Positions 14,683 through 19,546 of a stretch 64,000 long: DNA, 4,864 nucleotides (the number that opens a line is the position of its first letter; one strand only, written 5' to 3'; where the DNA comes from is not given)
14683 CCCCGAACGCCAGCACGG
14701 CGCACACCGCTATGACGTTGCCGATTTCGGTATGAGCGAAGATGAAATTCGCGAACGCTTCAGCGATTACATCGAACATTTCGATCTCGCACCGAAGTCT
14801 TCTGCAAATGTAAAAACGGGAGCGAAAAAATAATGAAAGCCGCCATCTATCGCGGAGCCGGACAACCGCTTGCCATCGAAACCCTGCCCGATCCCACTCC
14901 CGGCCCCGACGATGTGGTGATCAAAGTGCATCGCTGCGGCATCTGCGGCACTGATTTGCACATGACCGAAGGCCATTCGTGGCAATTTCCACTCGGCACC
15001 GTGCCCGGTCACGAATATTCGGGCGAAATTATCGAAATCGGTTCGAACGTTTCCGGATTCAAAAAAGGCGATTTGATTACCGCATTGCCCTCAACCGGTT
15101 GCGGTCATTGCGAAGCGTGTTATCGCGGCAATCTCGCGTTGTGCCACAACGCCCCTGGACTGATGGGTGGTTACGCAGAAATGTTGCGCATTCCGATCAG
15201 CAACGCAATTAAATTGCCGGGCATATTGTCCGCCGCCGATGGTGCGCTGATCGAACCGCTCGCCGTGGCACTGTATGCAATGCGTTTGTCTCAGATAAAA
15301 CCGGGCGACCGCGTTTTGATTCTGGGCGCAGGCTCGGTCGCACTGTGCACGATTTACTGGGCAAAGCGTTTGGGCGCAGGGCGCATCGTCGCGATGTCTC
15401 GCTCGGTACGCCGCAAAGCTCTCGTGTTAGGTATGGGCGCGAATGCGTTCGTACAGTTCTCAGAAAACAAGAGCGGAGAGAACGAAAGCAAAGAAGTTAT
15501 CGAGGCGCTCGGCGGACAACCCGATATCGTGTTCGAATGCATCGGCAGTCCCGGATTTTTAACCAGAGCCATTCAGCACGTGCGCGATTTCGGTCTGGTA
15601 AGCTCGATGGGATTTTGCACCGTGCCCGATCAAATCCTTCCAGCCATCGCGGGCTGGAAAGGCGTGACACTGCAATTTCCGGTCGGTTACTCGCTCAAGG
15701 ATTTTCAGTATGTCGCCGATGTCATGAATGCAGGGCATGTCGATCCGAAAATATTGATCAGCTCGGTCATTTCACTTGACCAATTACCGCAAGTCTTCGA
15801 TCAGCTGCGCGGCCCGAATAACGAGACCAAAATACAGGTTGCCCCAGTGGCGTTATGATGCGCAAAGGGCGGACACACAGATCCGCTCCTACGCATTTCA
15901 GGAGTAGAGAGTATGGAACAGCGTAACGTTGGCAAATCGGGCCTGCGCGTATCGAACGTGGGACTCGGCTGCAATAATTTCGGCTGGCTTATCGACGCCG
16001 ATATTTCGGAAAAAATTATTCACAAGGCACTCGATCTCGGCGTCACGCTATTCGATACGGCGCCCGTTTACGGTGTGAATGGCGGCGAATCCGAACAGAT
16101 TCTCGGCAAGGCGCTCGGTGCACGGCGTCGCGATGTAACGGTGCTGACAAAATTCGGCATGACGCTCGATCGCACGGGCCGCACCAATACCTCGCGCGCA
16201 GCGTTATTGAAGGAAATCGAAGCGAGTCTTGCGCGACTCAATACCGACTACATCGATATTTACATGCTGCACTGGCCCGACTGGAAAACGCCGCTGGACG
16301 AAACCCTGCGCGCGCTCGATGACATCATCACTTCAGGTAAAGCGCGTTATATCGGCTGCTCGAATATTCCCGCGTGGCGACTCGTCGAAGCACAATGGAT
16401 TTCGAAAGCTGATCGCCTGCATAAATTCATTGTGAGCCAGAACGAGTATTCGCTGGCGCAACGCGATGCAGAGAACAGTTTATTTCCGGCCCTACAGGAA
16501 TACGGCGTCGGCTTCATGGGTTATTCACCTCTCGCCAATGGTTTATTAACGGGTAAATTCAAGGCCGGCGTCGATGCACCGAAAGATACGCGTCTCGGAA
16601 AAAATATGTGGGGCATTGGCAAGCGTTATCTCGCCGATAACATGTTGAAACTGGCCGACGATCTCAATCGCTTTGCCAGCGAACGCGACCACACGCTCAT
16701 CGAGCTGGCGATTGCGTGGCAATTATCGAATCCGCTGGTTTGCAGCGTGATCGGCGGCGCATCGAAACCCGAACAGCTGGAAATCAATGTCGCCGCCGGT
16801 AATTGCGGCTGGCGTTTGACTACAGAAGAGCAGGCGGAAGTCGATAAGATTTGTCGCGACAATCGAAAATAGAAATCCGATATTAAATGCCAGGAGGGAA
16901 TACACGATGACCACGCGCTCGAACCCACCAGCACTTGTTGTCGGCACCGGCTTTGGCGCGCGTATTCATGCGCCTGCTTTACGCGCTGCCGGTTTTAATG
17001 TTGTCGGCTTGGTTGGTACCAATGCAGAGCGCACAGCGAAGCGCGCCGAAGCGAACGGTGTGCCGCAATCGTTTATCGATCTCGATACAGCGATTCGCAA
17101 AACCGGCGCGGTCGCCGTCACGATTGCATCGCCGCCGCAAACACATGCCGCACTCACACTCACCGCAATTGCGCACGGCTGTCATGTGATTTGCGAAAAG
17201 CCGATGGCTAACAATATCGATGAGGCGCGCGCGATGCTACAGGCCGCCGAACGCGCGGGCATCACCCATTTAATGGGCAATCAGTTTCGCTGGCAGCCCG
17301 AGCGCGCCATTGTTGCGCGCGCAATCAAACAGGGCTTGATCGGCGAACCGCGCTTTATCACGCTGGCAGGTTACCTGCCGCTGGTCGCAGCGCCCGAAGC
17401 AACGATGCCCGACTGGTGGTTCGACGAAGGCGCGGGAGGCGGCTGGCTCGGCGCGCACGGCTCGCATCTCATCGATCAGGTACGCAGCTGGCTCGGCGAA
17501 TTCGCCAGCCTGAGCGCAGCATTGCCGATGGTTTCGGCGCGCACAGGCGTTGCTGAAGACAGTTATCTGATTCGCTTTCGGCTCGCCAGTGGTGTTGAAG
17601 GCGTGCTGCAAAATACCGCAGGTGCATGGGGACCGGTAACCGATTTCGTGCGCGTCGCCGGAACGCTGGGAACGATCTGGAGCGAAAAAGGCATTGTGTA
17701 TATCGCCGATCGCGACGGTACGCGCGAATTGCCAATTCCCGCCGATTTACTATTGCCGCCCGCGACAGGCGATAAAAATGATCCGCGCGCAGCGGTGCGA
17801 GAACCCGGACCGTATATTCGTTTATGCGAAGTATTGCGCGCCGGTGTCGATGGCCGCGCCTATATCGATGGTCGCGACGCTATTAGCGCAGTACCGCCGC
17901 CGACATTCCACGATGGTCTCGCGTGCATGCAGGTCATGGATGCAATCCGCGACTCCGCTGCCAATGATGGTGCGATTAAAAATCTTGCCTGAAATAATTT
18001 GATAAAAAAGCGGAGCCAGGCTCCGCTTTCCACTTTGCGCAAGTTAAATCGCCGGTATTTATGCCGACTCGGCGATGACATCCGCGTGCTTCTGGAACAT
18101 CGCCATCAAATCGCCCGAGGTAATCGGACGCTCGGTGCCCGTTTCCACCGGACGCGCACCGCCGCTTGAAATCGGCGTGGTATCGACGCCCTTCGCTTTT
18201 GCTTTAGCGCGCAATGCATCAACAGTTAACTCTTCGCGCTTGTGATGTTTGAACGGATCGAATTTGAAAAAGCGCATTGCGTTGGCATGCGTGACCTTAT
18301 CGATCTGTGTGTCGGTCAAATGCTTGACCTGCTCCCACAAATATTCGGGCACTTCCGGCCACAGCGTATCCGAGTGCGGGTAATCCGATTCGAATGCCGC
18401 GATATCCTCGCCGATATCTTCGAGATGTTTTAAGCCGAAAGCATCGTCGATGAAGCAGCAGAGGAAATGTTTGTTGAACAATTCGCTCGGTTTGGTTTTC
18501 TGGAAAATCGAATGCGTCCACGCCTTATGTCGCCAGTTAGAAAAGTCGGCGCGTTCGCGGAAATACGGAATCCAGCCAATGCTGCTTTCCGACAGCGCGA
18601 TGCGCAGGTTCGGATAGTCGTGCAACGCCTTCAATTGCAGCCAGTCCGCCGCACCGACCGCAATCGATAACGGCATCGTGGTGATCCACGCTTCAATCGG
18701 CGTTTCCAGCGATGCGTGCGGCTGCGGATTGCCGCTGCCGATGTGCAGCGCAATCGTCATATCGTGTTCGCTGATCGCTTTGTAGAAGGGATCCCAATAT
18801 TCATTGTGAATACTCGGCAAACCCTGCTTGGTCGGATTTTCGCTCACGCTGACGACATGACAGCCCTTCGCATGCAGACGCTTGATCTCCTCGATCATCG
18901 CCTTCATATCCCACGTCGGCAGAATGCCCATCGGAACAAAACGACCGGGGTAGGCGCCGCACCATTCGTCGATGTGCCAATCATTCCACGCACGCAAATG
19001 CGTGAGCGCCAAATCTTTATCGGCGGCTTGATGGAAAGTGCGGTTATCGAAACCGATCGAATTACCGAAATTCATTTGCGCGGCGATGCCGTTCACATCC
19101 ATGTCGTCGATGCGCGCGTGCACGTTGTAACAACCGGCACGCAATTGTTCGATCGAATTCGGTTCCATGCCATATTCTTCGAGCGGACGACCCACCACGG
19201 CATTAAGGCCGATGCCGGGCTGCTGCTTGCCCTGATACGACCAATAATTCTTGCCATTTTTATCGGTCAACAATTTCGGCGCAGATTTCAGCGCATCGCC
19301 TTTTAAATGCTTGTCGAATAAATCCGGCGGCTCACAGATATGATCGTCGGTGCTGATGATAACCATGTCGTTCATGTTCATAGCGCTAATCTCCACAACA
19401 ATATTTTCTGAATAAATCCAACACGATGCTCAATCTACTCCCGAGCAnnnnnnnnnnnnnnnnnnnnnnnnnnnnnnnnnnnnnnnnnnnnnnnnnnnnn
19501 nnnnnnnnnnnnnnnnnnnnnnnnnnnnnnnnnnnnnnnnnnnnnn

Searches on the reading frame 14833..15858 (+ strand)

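Call 60: search_protein_families(library=pfam, proteins=[window:14833-15858:+], max_evalue=0.001)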
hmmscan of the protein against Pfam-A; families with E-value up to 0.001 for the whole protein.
window:14833-15858:+ (341 aa): 4 families
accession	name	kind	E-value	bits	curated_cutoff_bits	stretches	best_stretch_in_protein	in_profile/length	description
PF08240.17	ADH_N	-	1.4e-28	99.6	23.5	1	24-129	1-103/104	Alcohol dehydrogenase GroES-like domain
PF00107.32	ADH_zinc_N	-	1.8e-15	57.4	31.8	1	169-297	2-126/129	Zinc-binding dehydrogenase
PF16912.11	Glu_dehyd_C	-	3.2e-05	24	34.9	1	137-261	4-131/211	Glucose dehydrogenase C-terminus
PF13602.12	ADH_zinc_N_2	-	6.1e-05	24.4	27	1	224-327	17-125/134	Zinc-binding dehydrogenase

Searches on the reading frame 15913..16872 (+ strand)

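Call 60: search_protein_families(library=pfam, proteins=[window:15913-16872:+], max_evalue=0.001)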
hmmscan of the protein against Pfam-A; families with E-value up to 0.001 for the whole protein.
window:15913-16872:+ (319 aa): 1 family
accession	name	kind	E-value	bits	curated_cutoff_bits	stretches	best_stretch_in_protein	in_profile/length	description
PF00248.27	Aldo_ket_red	-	9.7e-70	235.4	24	1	16-313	2-289/291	Aldo/keto reductase family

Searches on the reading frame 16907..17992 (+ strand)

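Call 60: search_protein_families(library=pfam, proteins=[window:16907-17992:+], max_evalue=0.001)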
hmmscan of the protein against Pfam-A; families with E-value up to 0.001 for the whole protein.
window:16907-17992:+ (361 aa): 3 families
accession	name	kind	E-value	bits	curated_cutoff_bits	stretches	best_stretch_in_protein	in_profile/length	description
PF01408.29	GFO_IDH_MocA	-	1.5e-23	84.2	24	1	10-120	4-115/120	Oxidoreductase family, NAD-binding Rossmann fold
PF22725.1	GFO_IDH_MocA_C3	-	4.8e-16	59.3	27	1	136-257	4-123/124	GFO/IDH/MocA C-terminal domain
PF02894.22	GFO_IDH_MocA_C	-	2.1e-10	41.2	22.9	1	138-235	2-100/218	Oxidoreductase family, C-terminal alpha/beta domain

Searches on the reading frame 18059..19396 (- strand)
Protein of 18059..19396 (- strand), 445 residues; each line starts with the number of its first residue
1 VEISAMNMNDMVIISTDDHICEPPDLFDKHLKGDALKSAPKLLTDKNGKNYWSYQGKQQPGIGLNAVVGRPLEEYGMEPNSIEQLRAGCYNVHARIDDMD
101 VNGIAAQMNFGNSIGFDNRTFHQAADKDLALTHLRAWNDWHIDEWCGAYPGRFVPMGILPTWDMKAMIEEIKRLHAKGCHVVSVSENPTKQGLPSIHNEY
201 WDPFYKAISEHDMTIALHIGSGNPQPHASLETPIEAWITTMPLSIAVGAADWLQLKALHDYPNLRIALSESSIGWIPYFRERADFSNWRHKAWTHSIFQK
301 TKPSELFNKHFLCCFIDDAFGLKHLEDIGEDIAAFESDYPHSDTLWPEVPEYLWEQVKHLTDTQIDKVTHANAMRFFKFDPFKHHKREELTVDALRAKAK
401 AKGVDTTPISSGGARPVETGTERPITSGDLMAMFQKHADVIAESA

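Call 60: search_protein_families(library=pfam, proteins=[window:18059-19396:-], max_evalue=0.001)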
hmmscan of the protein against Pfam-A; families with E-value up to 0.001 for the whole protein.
window:18059-19396:- (445 aa): 1 family
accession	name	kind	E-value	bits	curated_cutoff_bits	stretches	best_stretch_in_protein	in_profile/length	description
PF04909.20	Amidohydro_2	-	3.6e-20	73.3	26.4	1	121-379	49-289/289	Amidohydrolase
